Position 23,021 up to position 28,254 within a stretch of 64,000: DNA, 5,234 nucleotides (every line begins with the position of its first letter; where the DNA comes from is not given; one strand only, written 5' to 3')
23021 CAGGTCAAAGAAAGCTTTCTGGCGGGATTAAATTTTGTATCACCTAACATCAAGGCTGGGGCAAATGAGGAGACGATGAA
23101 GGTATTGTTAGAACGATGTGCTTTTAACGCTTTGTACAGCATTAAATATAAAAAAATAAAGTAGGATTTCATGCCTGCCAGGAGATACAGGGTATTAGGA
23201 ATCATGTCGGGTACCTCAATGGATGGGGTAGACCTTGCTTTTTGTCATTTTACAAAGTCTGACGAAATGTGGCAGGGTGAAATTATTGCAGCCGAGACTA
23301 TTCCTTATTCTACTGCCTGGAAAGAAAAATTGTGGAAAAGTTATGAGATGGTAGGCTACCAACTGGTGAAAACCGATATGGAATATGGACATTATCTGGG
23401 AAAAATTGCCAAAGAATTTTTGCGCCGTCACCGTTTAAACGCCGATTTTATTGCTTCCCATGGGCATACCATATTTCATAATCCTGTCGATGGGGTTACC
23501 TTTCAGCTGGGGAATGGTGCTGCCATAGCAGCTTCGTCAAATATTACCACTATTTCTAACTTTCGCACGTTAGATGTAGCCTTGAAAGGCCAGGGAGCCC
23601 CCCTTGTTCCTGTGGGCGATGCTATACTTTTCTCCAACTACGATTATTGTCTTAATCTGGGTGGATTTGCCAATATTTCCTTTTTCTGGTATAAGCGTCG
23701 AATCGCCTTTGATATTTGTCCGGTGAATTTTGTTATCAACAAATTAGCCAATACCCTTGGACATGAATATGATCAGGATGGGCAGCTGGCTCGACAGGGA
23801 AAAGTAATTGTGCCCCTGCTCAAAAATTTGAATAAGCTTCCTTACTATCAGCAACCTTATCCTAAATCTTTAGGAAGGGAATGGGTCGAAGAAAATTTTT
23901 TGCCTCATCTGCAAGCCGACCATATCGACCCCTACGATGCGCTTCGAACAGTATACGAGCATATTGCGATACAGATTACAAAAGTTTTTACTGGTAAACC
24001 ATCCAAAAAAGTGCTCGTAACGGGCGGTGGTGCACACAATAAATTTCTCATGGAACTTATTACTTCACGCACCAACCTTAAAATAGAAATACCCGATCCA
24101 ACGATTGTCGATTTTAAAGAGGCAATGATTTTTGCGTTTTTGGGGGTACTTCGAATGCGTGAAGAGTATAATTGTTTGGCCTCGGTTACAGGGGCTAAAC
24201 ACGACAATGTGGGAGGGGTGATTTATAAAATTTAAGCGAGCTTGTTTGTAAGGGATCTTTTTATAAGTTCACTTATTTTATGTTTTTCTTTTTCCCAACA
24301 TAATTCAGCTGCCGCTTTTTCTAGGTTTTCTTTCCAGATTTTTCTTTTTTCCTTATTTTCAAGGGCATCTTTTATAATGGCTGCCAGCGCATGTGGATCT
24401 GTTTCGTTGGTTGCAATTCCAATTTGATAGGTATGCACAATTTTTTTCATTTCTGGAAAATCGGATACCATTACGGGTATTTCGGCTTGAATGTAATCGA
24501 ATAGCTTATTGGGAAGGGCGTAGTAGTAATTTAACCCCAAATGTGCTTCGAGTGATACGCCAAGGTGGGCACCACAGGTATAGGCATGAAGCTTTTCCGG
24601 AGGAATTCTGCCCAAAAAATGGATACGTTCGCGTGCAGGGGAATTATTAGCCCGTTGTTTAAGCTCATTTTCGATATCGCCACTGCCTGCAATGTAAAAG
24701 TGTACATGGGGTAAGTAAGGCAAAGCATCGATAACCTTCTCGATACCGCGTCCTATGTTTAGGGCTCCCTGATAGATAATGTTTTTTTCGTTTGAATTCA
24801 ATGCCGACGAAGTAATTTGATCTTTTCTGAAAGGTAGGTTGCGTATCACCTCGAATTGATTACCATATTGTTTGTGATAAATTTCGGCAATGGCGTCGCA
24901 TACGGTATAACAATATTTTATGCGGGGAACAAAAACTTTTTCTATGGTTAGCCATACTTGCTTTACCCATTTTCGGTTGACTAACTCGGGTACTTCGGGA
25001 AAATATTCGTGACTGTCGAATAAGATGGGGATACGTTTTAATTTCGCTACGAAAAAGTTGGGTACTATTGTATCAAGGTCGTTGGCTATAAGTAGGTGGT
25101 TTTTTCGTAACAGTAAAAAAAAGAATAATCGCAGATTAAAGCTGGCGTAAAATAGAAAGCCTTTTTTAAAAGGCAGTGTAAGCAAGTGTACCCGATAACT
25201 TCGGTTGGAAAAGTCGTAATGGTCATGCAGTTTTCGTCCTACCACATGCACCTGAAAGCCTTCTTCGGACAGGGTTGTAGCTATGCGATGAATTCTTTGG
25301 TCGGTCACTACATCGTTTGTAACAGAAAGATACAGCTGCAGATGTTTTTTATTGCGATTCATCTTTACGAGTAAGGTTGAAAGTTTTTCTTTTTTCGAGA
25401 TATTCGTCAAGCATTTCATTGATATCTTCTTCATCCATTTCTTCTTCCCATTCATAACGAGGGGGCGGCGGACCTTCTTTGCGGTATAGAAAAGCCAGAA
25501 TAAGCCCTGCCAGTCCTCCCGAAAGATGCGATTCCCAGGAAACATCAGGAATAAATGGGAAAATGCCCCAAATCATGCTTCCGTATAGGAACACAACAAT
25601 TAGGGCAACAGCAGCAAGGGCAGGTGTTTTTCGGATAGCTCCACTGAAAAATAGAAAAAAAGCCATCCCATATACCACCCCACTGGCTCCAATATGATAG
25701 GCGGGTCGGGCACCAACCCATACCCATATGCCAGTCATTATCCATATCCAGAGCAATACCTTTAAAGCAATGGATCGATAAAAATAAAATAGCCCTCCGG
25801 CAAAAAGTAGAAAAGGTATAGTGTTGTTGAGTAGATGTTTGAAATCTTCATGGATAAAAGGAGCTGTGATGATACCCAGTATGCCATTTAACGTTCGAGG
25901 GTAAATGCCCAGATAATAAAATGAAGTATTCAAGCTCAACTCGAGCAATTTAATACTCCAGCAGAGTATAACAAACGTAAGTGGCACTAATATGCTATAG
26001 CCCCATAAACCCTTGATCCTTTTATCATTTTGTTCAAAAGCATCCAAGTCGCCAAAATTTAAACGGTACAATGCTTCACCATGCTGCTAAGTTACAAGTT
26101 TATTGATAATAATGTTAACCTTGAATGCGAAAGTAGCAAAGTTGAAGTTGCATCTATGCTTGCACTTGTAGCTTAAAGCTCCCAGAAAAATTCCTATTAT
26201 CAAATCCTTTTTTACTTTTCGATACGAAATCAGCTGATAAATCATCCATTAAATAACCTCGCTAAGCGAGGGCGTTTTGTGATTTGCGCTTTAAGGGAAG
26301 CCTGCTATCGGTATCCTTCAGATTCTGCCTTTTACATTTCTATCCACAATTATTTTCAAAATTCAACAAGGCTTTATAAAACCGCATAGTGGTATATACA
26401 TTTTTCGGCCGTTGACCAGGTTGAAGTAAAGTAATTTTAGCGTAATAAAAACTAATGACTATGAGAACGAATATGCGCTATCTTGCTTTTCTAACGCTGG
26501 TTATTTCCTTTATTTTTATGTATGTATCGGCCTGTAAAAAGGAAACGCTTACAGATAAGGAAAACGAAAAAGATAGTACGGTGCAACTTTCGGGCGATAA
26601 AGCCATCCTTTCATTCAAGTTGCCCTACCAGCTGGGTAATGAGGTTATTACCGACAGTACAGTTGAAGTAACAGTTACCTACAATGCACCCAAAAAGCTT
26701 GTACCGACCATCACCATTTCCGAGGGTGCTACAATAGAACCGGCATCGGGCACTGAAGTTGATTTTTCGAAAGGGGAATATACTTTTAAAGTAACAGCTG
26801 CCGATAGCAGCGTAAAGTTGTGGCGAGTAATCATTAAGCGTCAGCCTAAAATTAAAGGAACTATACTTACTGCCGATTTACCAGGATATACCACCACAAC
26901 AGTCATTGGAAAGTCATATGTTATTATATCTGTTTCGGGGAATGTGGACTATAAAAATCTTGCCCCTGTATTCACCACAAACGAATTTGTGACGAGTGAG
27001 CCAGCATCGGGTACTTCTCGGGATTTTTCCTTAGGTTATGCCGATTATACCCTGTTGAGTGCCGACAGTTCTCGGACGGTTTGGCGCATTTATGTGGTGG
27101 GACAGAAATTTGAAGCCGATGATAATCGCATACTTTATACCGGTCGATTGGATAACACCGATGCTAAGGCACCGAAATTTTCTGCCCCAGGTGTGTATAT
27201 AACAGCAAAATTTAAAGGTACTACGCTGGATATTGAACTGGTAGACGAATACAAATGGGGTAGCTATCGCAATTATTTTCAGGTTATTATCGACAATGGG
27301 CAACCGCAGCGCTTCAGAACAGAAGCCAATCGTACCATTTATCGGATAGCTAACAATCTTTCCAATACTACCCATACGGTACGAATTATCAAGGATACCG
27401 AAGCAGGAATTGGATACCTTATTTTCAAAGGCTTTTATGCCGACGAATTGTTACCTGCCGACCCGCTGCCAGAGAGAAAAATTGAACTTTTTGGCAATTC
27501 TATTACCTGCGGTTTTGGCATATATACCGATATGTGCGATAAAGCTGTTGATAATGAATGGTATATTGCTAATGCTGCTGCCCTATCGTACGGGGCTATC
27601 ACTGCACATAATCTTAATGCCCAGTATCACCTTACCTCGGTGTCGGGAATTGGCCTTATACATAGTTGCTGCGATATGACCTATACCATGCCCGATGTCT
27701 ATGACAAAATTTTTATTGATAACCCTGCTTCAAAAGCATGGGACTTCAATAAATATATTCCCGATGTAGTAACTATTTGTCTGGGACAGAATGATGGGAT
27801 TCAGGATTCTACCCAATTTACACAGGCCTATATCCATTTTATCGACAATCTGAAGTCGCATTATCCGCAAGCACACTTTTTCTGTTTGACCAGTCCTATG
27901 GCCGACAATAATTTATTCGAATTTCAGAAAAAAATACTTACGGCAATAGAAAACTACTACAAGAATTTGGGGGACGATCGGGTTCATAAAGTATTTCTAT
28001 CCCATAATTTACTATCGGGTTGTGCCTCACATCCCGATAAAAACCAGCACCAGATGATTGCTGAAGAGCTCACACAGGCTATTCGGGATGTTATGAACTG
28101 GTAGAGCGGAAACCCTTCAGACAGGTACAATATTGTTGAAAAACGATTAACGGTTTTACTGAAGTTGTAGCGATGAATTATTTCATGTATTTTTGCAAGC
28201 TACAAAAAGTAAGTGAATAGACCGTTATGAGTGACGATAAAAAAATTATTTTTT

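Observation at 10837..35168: Family of about 105-137-bp intergenic inverted-repeat elements, at least 7 copies in 64 kb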

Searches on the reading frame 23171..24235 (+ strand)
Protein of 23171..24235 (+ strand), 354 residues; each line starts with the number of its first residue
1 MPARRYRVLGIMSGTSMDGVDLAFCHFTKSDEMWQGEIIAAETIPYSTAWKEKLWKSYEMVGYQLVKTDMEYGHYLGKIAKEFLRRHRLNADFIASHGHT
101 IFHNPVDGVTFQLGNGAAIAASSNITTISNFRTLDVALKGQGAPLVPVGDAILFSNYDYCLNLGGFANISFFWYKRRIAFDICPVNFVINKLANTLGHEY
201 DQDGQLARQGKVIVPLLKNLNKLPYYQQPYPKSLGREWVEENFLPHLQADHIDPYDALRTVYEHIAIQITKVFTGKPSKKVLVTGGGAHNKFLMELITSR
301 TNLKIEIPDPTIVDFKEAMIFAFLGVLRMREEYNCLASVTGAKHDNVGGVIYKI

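Call 64: search_protein_families(library=pfam, proteins=[window:23171-24235:+], max_evalue=0.0001)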
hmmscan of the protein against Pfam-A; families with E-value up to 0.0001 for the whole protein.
window:23171-24235:+ (354 aa): 1 family
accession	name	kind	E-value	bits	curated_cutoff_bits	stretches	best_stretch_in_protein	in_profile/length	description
PF03702.20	AnmK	-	3.1e-67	227.7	24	1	7-353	2-366/367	Anhydro-N-acetylmuramic acid kinase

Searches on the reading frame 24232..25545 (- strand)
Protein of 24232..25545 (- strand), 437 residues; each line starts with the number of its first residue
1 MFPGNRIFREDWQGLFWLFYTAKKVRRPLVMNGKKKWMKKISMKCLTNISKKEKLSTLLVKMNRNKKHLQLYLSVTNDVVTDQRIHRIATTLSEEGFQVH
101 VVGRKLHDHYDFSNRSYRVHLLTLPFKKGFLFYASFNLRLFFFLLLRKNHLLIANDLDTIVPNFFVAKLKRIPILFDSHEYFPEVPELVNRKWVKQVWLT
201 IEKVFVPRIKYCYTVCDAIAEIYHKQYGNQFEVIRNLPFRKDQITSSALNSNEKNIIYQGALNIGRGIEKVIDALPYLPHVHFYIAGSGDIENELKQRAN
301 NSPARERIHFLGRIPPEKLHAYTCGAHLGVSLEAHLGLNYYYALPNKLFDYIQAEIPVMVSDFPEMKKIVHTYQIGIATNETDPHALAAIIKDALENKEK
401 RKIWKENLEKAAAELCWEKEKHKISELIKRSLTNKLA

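Call 64: search_protein_families(library=pfam, proteins=[window:24232-25545:-], max_evalue=0.0001)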
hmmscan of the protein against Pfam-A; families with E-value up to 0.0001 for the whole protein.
window:24232-25545:- (437 aa): 4 families
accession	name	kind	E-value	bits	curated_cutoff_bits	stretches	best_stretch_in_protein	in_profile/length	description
PF00534.26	Glycos_transf_1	-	2.8e-18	66.5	26.4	1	241-410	3-171/172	Glycosyl transferases group 1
PF13692.12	Glyco_trans_1_4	-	1.2e-12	48.7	27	1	254-397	2-142/142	Glycosyl transferases group 1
PF13439.12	Glyco_transf_4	-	4.3e-10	40.3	28.5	1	85-236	8-164/170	Glycosyltransferase Family 4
PF13579.12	Glyco_trans_4_4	-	2.6e-07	31.5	29.7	1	83-230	5-148/158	Glycosyl transferase 4-like domain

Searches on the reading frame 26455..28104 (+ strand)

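Call 64: search_protein_families(library=pfam, proteins=[window:26455-28104:+], max_evalue=0.0001)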
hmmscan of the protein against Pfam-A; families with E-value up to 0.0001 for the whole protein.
window:26455-28104:+ (549 aa): 4 families
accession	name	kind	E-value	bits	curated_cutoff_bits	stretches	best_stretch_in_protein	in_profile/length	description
PF17996.7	CE2_N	-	5.6e-28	97.6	27.9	1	228-333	1-105/108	Carbohydrate esterase 2 N-terminal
PF22243.2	DUF5018-rel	-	4.2e-08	33.8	28.1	1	79-125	64-114/115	DUF5018-related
PF13472.12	Lipase_GDSL_2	-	1.5e-07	32.5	32.9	1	345-508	1-141/178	GDSL-like Lipase/Acylhydrolase family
PF00657.28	Lipase_GDSL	-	1e-05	26.2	23.6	1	343-505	1-159/208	GDSL-like Lipase/Acylhydrolase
